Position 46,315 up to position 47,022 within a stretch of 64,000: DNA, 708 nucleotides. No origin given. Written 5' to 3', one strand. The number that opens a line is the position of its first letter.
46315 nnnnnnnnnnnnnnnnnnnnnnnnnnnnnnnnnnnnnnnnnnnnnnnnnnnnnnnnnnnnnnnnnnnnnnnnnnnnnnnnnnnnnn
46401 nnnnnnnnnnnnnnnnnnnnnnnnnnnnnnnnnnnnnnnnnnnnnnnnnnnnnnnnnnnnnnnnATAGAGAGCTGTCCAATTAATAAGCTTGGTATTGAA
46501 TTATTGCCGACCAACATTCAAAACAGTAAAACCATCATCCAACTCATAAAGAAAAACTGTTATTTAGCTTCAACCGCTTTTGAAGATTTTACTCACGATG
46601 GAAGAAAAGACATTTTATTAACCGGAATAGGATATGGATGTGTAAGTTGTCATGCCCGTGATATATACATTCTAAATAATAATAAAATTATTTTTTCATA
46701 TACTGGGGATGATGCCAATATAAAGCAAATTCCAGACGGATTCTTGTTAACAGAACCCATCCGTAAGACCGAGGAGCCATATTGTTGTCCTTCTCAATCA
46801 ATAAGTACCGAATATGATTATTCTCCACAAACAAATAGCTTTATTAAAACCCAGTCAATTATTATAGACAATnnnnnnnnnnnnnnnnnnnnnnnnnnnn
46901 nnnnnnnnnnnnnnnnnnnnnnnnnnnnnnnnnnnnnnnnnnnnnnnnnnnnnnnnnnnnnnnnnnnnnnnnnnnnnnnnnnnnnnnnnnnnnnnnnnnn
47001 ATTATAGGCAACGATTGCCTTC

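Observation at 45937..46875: Opposite-strand two-gene membrane-protein island (moron) between terS and the giant protein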

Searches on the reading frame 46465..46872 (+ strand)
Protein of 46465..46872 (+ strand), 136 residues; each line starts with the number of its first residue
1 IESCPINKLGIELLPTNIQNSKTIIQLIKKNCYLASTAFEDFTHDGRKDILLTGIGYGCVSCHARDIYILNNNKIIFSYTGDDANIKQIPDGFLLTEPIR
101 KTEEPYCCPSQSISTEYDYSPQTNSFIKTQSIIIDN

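Call 104: predict_structure(alignment_id=A7)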
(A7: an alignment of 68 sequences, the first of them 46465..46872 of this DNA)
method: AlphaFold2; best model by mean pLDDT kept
length: 136 residues; sequences in the alignment: 68
mean_pLDDT: 96.1   pTM: 0.89
mean pLDDT of the five models: 96.1, 96.0, 95.8, 95.8, 95.6
residues with pLDDT >= 90: 130; 70-90: 4; 50-70: 2; < 50: 0
segments of 3 or more residues with pLDDT < 50: none
pLDDT, mean of each block of 10 residues (from residue 1): 85 97 97 97 98 95 95 98 97 98 95 98 98 97
secondary structure, 60 per line:
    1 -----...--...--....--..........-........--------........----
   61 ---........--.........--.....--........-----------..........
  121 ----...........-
elements in order: H16-19 H22-31 E33-40 E49-56 E64-71 E74-82 E85-89 E92-99 E111-120 E125-135
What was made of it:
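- On c-type cytochromes (CxxCH haem site): Call 104: the domain is all-beta.
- The AlphaFold model has pLDDT 96 (call 104).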

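Call 106: fold_search(model_id=the predicted structure, library=pdb)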
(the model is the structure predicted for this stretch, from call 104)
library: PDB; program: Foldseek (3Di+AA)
matches with E <= 10: 555; with E <= 0.001: 0
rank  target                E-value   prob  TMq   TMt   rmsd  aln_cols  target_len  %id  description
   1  9l0d_C                6.9e-02  0.54  0.27  0.07  12.7       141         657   12  Cryo-EM structure of the human MON1A/CCZ1/C18orf8 complex (released 2025-03-19)
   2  8tnq_A                9.7e-02  0.91  0.39  0.09   9.6       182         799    7  Cryo-EM structure of DDB1dB:CRBN:PT-179:SD40, conformation 1 (released 2024-03-13)
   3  6zue_A                9.7e-02  0.80  0.35  0.06   4.9       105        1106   14  Crystal structure of human DDB1 bound to human DCAF1 (amino acid residues 1046-1396) (released 2021-07-28)
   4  9sfm_A                1.0e-01  0.72  0.32  0.06   5.8       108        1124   13  Crystal structure of Cereblon-DDB1 in complex with SB-405483 and Lenalidomide (released 2025-11-19)
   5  6ud7_B                1.4e-01  0.75  0.37  0.09   4.7       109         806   13  Crystal structure of full-length human DCAF15-DDB1(deltaBPB)-DDA1-RBM39 in complex with indisulam (released 2019-12-18)
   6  9djt_B                1.4e-01  0.51  0.30  0.07  11.9       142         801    8  Ternary complex structure of Cereblon-DDB1 bound to WIZ(ZF7) and the molecular glue WIZ-5 (released 2024-11-27)
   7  5min_B                1.4e-01  0.47  0.30  0.12   8.7       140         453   13  Apo form of the soluble PQQ-dependent Glucose Dehydrogenase from Acinetobacter calcoaceticus (released 2017-12-20)
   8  9saf_A                1.5e-01  0.91  0.38  0.07  12.3       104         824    9  Ternary PROTAC-mediated complex of BRD4-BD1/CRBN/DDB1 and JQ1-AcQ bifunctional degrader (released 2025-10-01)
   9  9zxn                  1.5e-01  0.87  0.37  0.07  12.8       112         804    9  DDB1 delta with compound 26 (released 2026-04-08)
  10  6q0w_A                1.5e-01  0.85  0.39  0.09   9.4       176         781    7  Structure of DDB1-DDA1-DCAF15 complex bound to Indisulam and RBM39 (released 2019-11-13)
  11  8dey_B                1.5e-01  0.44  0.28  0.06  14.0       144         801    8  Ternary complex structure of Cereblon-DDB1 bound to IKZF2(ZF2,3) and the molecular glue DKY709 (released 2023-03-08)
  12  9oty_A                1.5e-01  0.44  0.28  0.06  12.9       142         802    8  DDB1-CRBN with CK1 alpha, SB-405483, and DEG-47: composite map and model submission (released 2025-11-19)
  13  9sai_A                1.6e-01  0.97  0.38  0.07   4.4        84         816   11  Ternary PROTAC-mediated complex consisting of Cereblon, DDB1 and BRD4-BD1, non-covalently linked by JQ1-AcN (released 2025-10-29)
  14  6bn8_A                1.6e-01  0.94  0.42  0.09   4.3       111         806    9  Crystal structure of DDB1-CRBN-BRD4(BD1) complex bound to dBET55 PROTAC. (released 2018-06-06)
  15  8oiz_A                1.8e-01  0.69  0.35  0.06   4.9       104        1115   13  Crystal structure of human CRBN-DDB1 in complex with Pomalidomide (released 2023-07-19)
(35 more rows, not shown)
